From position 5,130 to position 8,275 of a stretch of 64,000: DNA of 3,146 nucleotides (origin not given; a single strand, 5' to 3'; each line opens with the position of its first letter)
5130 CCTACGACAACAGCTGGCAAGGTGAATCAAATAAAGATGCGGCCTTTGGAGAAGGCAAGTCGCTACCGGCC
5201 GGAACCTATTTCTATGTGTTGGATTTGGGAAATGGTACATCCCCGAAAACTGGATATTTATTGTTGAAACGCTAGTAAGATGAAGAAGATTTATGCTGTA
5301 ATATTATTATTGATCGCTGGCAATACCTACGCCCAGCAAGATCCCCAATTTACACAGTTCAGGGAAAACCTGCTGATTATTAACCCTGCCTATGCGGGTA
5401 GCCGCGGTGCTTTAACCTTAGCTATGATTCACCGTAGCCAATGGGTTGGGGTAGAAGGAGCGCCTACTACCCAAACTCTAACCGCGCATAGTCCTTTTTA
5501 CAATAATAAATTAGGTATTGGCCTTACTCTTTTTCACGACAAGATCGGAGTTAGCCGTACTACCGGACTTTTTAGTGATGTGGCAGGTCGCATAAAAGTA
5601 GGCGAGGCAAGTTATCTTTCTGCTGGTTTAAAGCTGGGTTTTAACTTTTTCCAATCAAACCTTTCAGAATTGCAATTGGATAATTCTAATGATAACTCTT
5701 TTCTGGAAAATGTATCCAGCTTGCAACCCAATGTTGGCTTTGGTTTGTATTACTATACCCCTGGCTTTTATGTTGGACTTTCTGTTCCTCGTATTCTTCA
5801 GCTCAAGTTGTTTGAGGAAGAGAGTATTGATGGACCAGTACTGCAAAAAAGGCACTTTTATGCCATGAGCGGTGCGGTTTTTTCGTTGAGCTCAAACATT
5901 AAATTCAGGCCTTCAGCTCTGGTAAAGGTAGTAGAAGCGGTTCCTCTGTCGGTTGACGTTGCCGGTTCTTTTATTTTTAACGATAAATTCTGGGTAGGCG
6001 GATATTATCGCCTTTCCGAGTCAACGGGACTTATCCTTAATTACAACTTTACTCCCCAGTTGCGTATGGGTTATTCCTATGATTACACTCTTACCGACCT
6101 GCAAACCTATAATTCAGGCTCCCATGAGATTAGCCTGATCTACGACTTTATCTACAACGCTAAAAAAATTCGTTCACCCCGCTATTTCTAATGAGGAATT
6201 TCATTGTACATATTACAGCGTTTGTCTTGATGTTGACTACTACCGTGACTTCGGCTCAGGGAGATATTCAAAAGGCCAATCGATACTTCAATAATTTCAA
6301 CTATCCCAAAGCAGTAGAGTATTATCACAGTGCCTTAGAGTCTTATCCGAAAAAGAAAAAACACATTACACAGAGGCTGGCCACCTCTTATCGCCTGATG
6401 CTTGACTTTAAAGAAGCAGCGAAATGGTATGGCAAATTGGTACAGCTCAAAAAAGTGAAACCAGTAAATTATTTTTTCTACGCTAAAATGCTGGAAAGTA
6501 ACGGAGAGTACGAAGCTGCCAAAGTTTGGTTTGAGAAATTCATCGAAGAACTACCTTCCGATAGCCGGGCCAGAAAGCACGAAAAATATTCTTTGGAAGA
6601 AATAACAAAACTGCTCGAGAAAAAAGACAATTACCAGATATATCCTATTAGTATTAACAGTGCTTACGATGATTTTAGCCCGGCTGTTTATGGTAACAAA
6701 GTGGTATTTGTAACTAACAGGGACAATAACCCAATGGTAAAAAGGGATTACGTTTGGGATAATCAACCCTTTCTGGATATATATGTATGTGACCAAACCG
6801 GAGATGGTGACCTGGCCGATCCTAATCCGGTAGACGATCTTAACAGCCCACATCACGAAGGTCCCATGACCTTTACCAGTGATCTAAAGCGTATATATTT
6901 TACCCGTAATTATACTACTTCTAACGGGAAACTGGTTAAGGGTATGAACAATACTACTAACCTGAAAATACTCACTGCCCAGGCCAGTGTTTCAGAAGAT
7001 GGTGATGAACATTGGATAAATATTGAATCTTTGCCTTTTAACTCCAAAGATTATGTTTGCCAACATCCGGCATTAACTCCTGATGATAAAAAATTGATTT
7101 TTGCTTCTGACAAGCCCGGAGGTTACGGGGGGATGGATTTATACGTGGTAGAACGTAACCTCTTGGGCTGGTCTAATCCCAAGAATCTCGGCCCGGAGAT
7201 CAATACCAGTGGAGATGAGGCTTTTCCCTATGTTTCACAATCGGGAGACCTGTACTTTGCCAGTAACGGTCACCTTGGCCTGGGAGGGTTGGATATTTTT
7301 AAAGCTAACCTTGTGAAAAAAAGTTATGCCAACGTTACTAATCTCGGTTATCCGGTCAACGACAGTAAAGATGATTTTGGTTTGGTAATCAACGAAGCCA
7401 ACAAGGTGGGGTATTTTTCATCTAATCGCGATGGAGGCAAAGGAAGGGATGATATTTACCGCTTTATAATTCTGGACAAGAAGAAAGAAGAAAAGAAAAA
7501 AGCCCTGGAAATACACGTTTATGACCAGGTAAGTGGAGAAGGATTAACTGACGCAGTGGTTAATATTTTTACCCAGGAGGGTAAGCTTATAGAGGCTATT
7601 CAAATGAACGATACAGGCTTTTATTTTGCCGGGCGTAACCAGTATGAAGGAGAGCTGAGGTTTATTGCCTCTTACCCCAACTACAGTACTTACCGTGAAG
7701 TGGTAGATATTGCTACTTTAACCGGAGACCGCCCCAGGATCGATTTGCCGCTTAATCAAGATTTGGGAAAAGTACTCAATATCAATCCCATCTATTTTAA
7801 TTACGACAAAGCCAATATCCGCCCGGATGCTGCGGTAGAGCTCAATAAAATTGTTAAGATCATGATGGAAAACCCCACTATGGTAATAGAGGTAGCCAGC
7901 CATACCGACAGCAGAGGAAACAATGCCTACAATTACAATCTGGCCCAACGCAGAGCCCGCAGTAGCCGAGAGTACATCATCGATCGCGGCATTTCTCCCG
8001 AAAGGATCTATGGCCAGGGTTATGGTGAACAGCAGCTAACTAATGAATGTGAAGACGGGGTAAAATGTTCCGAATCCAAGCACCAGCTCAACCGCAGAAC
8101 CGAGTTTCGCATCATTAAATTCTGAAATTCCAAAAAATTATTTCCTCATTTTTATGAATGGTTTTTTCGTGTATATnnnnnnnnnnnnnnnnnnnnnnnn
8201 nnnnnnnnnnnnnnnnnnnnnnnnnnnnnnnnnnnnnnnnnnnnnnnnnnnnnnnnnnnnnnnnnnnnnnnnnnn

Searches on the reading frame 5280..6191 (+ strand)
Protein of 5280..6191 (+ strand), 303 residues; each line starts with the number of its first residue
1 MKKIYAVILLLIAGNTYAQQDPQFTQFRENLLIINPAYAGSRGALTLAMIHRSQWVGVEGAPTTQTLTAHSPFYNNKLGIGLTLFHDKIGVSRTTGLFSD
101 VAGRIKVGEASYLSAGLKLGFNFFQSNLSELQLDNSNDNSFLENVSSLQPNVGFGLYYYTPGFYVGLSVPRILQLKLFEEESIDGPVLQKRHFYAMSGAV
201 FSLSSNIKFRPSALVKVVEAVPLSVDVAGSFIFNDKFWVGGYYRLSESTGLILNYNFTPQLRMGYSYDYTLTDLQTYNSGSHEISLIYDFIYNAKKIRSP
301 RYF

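Call 60: search_protein_families(library=pfam, proteins=[window:5280-6191:+], max_evalue=0.001)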
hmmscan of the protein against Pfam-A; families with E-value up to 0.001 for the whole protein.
window:5280-6191:+ (303 aa): 1 family
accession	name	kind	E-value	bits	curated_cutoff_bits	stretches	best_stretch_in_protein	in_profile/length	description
PF11751.14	PorP_SprF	-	1.5e-81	274.4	22.3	1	18-288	3-273/273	Type IX secretion system membrane protein PorP/SprF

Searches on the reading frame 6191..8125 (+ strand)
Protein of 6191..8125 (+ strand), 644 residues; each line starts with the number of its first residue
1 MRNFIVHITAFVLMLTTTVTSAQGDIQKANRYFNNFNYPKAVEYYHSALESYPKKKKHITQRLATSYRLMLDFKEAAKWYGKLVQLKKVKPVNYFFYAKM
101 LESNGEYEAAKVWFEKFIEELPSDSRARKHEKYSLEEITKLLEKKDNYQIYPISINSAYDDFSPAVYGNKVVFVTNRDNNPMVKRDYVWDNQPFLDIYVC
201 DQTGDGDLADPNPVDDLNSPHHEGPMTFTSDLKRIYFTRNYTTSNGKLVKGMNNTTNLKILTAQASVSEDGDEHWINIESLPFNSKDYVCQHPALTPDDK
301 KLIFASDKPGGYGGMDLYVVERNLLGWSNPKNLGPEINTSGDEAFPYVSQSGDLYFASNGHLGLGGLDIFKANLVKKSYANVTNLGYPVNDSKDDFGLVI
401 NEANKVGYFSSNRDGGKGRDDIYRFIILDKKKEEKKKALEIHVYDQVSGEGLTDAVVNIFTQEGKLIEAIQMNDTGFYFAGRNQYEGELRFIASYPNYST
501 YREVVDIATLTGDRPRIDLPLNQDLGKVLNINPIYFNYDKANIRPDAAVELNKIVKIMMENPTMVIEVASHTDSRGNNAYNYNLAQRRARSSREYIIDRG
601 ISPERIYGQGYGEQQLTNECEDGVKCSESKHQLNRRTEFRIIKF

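Call 60: search_protein_families(library=pfam, proteins=[window:6191-8125:+], max_evalue=0.001)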
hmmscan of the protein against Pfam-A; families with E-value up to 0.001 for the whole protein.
window:6191-8125:+ (644 aa): 7 families
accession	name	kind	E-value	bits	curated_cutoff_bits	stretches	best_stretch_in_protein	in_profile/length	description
PF00691.25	OmpA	-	7.9e-18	65.1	27.2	1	535-624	1-92/98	OmpA family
PF07676.18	PD40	-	4.6e-15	55.5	20.9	1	293-319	14-38/38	WD40-like Beta Propeller Repeat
PF07719.23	TPR_2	-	1.2e-08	34.8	27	0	28-54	7-33/34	Tetratricopeptide repeat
PF13428.12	TPR_14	-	1.6e-06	28.6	23.5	0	94-128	4-38/44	Tetratricopeptide repeat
PF00515.34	TPR_1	-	8e-05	22.7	27.8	0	32-54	11-33/34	Tetratricopeptide repeat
PF12895.13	ANAPC3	-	0.00048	20.8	27.2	0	72-128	4-59/82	Anaphase-promoting complex, cyclosome, subunit 3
PF13181.12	TPR_8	-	0.00097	19.6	25.7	0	94-119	4-29/34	Tetratricopeptide repeat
